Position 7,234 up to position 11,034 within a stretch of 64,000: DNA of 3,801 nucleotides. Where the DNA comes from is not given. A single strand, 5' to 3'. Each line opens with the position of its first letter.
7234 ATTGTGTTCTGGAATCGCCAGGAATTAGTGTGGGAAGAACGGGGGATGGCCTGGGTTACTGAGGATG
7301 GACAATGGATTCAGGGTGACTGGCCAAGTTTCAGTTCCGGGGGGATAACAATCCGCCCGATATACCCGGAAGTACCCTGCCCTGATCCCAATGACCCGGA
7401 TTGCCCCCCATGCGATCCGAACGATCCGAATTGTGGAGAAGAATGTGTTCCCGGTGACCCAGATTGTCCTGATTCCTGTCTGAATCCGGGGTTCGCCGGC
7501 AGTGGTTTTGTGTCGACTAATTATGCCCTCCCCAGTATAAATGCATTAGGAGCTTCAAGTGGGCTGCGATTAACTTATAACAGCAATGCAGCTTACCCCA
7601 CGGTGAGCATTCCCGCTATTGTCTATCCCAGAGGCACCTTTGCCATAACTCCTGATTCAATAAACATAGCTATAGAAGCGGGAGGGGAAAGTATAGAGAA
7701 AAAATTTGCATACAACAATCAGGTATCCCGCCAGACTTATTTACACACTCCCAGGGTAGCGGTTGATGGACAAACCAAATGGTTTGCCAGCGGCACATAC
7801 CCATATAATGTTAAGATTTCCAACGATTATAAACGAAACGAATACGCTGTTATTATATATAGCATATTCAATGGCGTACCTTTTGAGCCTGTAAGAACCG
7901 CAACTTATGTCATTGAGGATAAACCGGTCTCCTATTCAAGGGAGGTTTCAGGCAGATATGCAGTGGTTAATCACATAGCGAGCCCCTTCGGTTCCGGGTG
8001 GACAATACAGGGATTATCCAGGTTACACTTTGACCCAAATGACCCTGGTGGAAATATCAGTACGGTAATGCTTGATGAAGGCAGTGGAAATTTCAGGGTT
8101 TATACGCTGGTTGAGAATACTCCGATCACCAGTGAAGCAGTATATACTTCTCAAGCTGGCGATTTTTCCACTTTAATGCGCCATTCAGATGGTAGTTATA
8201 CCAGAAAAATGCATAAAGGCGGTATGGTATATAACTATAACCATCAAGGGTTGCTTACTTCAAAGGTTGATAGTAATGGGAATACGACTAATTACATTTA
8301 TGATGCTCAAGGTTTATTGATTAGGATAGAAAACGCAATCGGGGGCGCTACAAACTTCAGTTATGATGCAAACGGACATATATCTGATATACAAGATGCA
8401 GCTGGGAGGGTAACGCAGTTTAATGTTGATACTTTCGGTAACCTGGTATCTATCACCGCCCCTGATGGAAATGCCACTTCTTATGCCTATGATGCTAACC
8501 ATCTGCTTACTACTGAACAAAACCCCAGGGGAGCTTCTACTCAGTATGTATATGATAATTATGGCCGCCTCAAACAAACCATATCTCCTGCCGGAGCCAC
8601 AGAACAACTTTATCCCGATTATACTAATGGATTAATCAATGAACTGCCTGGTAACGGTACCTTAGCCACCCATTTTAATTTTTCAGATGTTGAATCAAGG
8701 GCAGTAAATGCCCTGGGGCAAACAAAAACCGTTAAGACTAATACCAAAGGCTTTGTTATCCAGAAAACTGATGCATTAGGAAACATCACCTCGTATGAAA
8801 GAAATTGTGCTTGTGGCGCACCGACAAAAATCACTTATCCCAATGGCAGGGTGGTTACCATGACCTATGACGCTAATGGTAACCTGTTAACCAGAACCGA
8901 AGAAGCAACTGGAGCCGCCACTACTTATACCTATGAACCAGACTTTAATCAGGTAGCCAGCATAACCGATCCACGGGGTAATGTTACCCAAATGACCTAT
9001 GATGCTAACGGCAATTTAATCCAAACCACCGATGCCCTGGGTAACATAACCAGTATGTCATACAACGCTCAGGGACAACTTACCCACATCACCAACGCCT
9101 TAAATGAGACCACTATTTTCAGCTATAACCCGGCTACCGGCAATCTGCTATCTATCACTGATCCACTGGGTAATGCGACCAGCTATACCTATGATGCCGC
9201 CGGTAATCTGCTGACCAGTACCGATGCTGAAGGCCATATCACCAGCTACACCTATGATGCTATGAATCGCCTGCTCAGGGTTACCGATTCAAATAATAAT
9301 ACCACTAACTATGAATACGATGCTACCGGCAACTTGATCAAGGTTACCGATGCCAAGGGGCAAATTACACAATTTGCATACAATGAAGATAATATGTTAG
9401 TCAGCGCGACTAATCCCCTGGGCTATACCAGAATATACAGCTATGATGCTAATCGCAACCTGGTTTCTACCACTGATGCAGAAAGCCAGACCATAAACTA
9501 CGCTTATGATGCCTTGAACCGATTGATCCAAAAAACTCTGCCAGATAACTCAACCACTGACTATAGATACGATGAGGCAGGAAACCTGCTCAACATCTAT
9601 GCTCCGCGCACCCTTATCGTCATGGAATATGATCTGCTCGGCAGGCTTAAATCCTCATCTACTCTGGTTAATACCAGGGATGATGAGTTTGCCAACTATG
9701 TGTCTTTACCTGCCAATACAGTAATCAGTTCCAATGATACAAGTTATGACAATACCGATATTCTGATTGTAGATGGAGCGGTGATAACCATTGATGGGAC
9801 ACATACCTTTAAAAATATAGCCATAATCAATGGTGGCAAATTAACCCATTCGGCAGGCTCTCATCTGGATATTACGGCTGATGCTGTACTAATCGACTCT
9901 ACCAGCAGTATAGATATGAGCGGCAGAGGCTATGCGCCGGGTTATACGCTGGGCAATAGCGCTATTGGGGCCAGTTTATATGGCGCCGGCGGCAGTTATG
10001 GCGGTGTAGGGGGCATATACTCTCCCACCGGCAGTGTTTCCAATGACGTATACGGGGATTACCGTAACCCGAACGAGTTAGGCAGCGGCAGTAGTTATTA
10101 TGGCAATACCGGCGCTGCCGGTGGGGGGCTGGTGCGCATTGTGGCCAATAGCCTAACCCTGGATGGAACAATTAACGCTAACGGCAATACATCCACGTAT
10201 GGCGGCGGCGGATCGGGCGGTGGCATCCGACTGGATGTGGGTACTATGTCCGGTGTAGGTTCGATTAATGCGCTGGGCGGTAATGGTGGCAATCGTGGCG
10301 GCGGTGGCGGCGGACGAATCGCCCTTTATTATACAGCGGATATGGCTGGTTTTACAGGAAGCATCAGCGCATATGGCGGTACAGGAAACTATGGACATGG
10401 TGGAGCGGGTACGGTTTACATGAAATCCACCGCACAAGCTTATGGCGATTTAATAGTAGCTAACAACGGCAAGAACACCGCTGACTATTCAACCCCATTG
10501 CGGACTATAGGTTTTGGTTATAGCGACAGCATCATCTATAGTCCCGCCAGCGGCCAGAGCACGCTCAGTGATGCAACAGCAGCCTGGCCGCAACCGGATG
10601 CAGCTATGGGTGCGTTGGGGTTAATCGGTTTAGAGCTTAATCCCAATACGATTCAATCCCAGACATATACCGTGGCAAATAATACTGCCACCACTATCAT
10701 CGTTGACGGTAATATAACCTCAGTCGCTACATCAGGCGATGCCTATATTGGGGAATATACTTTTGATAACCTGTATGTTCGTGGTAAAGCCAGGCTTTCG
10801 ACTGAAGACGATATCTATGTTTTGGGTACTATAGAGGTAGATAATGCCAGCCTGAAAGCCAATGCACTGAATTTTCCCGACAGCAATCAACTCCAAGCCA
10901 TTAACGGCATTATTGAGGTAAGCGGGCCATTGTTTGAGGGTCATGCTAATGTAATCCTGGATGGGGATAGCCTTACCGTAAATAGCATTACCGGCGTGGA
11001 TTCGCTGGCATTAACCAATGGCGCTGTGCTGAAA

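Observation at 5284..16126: Giant secreted Rhs/YD-repeat polymorphic toxin locus with an unusual modular architecture, a hydrophobic C-terminal tip and a membrane immunity candidate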

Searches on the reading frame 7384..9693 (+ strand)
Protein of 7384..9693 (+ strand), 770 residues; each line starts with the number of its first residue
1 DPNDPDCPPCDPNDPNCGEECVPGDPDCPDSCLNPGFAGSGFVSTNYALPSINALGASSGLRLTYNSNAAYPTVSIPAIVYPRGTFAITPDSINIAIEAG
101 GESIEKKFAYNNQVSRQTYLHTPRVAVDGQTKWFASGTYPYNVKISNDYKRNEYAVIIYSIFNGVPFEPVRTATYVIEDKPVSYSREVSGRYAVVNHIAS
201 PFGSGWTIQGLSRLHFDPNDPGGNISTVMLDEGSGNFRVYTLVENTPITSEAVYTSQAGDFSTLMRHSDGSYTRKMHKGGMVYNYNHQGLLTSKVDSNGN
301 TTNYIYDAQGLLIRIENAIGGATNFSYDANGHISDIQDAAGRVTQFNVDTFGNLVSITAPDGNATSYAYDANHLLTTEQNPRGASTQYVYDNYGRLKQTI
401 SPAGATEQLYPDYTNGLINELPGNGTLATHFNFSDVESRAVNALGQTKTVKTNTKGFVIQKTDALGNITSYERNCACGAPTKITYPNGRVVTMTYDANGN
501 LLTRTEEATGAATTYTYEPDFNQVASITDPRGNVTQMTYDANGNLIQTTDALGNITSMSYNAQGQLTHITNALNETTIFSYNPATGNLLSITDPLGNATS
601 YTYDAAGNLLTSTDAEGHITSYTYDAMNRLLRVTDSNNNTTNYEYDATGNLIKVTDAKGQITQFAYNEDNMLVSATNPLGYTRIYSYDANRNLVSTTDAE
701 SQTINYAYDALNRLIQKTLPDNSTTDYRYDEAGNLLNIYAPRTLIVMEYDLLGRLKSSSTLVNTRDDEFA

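Call 27: search_solved_structures(query=window:7384-9693:+, max_evalue=0.001, show_alignments=0)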
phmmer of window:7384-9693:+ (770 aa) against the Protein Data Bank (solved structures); distinct sequences matched with E-value up to 0.001: 29.
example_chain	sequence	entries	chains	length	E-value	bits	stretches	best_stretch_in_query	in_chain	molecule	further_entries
7q97_A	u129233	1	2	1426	3.4e-59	204.4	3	508-716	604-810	Rhs family protein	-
8qja_A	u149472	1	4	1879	7.9e-54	186.6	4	492-753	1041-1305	Putative type VI secretion system YD repeat-containing Rhs element Vgr protein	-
8h8a_A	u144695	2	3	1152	6.9e-45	157.1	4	303-411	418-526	Putative Rhs-family protein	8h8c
8h8b_A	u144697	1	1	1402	3e-44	155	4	303-411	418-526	Putative Rhs-family protein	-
7pq5_L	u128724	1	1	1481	1.7e-43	152.5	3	530-701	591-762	Tre23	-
8uxt_A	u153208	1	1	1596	4.5e-43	151.1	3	525-759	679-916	Tse15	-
8uy4_A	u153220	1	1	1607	4.7e-43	151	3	525-759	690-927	Tse15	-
8cp6_B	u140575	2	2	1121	4.5e-40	141.1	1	493-755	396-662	Toxin protein Tse5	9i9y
9ifo_A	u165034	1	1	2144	2.5e-33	118.8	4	249-747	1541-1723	Teneurin-Like Protein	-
9pt5_A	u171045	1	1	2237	3.4e-33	118.4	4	251-749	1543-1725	Teneurin-like protein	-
8qjb_A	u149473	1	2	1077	6.3e-31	110.9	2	549-731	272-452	T6SS-associated Rhs core domain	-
8qjd_A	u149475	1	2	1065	7.4e-31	110.7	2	550-731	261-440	Salmonella bongori Rhs core domain (residues 360-1420)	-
8qjc_A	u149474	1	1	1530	5e-30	107.9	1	290-731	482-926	T6SS-associated Rhs core and toxin domain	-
7bam_A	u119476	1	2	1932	9.8e-13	50.8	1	585-732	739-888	Teneurin-4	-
7ban_A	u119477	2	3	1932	9.9e-13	50.8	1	585-732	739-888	Teneurin-4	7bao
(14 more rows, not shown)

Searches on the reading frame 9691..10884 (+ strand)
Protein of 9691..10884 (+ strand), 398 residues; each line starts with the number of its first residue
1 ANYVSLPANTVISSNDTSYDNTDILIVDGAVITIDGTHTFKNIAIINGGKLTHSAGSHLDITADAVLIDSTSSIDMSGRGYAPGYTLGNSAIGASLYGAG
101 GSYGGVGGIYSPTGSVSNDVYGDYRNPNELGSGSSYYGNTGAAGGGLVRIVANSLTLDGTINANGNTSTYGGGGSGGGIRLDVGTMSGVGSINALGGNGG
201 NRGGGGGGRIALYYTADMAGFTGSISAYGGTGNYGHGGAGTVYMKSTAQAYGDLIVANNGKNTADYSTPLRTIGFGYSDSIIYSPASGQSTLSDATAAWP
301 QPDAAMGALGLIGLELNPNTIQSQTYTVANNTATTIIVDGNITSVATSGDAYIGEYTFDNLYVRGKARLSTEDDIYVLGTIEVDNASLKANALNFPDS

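Call 17: find_homologous_proteins(query=A2, max_evalue=0.001)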
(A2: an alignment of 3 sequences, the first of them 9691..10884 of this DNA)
Query A2 (3 sequences) (398 aa, profile of the alignment): 303 proteins with E <= 0.001 among 8000 candidates; the best 120 are listed.
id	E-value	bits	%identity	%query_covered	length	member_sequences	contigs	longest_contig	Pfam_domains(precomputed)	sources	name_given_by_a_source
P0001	1.3e-219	747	64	71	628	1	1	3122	-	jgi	jgi:hypothetical protein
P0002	6.9e-93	330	41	61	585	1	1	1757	-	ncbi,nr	ncbi:MAG: hypothetical protein GY932_07950, partial [Arcobacter sp.]|nr:hypothetical protein [Arcoba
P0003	1.2e-87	313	56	67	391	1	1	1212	-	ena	-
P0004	1.7e-85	306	46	83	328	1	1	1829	-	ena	-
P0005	1.2e-84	303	43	83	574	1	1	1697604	-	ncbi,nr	ncbi:MAG: hypothetical protein KatS3mg076_0065 [Candidatus Binatia bacterium]|nr:MAG: hypothetical p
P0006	2.4e-82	295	43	56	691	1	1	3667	-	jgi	jgi:hypothetical protein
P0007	2.1e-80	289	43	93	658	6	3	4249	PF13205.13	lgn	-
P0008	1.3e-78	283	43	69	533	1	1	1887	-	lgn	-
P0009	3.2e-77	279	40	67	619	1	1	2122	-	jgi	jgi:hypothetical protein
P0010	6.8e-74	268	40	92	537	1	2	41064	-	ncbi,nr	ncbi:MAG: hypothetical protein L6428_10500, partial [Candidatus Aminicenantes bacterium]|nr:hypothet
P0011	5.9e-73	265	37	91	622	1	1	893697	-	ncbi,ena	-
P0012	5.1e-70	255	37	89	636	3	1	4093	-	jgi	-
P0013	2.0e-68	250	38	86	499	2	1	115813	-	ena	-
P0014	2.6e-67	246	42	88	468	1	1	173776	-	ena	-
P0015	4.0e-67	245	45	90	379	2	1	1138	-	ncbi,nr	ncbi:MAG: hypothetical protein GY789_17630, partial [Hyphomicrobiales bacterium]|nr:hypothetical pro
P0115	4.0e-32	130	79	26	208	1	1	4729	PF05593.20,PF25023.2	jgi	jgi:YD repeat-containing protein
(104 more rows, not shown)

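Call 19: find_encoding_contigs(protein=P0115, flank=10000, max_places=4)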
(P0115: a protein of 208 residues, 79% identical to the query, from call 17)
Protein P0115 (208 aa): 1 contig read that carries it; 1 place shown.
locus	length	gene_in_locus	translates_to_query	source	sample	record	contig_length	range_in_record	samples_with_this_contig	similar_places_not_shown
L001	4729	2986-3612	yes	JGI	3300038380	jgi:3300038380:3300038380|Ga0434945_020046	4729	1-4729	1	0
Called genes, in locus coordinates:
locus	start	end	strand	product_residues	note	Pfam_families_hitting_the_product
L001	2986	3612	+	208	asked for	PF25023:TEN_YD-shell (weak), PF05593:RHS_repeat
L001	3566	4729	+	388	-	?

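Call 20: find_encoding_contigs(protein=P0001, flank=10000, max_places=4)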
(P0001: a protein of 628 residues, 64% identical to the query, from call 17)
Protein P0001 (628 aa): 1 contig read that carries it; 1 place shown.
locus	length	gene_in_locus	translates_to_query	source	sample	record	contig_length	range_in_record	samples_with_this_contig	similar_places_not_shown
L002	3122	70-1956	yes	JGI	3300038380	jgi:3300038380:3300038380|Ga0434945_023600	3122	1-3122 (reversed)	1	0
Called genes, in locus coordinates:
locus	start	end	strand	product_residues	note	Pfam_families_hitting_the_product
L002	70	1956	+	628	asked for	-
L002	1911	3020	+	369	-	PF25023:TEN_YD-shell (weak), PF05593:RHS_repeat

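Call 24: find_related_loci(query=A2, collection=genome_contigs, flank=10000)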
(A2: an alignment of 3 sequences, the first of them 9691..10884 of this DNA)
Query A2 (398 aa) in genome_contigs; peptide patterns used: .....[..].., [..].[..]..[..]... (x = any residue, [..] = any of these).
133 stretches matched a pattern; 53 encode a relative of the query (tblastn E <= 1e-3); 48 distinct loci.
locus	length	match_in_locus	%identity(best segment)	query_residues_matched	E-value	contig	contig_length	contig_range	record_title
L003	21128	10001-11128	41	10-388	1e-59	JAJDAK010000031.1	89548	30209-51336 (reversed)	MAG: Deltaproteobacteria bacterium isolate OFTM388 OFTM388_30, whole genome shotgun sequence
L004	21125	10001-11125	37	23-395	1e-40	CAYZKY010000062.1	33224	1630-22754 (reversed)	MAG TPA_asm: uncultured Verrucomicrobiota bacterium isolate SRP302895_co1_388 genome assembly, contig: NODE_2352_length_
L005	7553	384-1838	41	9-360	1e-38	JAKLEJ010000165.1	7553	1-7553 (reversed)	MAG: Verrucomicrobia bacterium isolate RA.bin130 RA.bin130_165, whole genome shotgun sequence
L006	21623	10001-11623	44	6-284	6e-37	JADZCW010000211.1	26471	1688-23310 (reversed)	MAG: Phycisphaeraceae bacterium isolate SJ746 c_000000820913, whole genome shotgun sequence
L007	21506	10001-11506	44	11-284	2e-35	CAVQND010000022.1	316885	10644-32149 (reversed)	MAG: uncultured bacterium isolate MFD03726.bin.2.4 genome assembly, contig: contig_25459, whole genome shotgun sequence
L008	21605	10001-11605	42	4-270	3e-35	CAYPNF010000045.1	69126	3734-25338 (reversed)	MAG TPA_asm: uncultured Verrucomicrobiota bacterium isolate SRP302447_co1_807 genome assembly, contig: NODE_1267_length_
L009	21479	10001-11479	46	1-214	6e-34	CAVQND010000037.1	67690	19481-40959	MAG: uncultured bacterium isolate MFD03726.bin.2.4 genome assembly, contig: contig_25507, whole genome shotgun sequence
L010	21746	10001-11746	44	16-329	1e-32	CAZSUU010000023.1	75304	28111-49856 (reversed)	MAG TPA_asm: uncultured Verrucomicrobiota bacterium isolate binchicken_co26_228 genome assembly, contig: NODE_531_length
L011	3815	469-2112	43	9-270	8e-33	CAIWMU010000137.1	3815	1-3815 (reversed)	MAG: uncultured Verrucomicrobia subdivision 3 bacterium isolate Loclat_bin-04207 genome assembly, contig: bin-04207:137/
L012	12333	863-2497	41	1-270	1e-32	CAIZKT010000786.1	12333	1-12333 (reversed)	MAG: uncultured Victivallales bacterium isolate Loc090907-8m_bin-406 genome assembly, contig: bin-406:0786/1064, whole g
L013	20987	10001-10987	35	26-375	8e-33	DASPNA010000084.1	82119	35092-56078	MAG TPA_asm: Thermoanaerobaculia bacterium isolate SMAG_U12109 k141_392370, whole genome shotgun sequence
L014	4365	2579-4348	39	3-388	1e-32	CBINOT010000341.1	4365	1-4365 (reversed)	MAG TPA_asm: uncultured Opitutus sp. isolate SRR16817046_concoct_13 genome assembly, contig: ERZ27394046.6640, whole gen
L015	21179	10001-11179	33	4-394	7e-32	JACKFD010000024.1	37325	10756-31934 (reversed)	MAG: Spirochaetaceae bacterium isolate HK-STAS-MYXO-51 HK-STAS-MYXO-51_24, whole genome shotgun sequence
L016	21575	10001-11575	41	25-270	2e-30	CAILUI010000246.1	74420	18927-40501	MAG: uncultured Victivallales bacterium isolate Loclat_bin-09902 genome assembly, contig: bin-09902:246/466, whole genom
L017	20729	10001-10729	40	11-257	4e-29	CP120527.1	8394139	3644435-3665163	Myxococcaceae bacterium GXIMD 01537 chromosome, complete genome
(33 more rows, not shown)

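Call 41: predict_structure(alignment_id=A3)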
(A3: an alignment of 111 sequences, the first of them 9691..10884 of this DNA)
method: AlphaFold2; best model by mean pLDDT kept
length: 398 residues; sequences in the alignment: 111
mean_pLDDT: 96.7   pTM: 0.94
mean pLDDT of the five models: 96.7, 96.7, 96.6, 96.4, 96.3
residues with pLDDT >= 90: 383; 70-90: 13; 50-70: 1; < 50: 1
segments of 3 or more residues with pLDDT < 50: none
pLDDT, mean of each block of 10 residues (from residue 1): 91 97 97 98 98 98 98 99 97 96 97 94 98 91 98 98 97 98 98 98 97 94 98 96 98 98 93 98 98 98 94 98 97 98 98 98 98 98 98 85
secondary structure, 60 per line:
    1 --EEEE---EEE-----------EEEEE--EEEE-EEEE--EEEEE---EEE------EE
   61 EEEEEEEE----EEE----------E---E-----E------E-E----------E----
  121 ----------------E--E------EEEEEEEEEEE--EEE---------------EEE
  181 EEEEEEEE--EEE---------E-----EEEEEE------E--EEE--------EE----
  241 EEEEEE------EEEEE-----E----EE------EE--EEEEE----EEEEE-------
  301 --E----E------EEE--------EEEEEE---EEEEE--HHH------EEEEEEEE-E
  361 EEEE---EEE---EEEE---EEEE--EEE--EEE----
elements in order: E3-6 E10-12 E24-28 E31-34 E36-39 E42-46 E50-52 E59-68 E73-75 E147-157 E160-162 E178-188 E191-193 E209-214 E224-226 E241-246 E253-257 E280-284 E289-293 E315-317 E326-331 E335-339 E351-358 E360-364 E368-370 E374-377 E381-384 E387-389 E392-394
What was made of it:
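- Module fold: pLDDT 96.7, pTM 0.94 (call 41).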

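Call 83: search_protein_families(library=ncbifam, proteins=[window:9691-10884:+], max_evalue=1)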
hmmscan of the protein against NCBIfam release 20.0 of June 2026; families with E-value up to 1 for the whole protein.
window:9691-10884:+ (398 aa): 1 family
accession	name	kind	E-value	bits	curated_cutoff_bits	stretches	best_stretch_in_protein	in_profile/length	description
NF004701.0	PRK06038.1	equivalog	0.047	12.4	609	1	20-78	2-58/432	N-ethylammeline chlorohydrolase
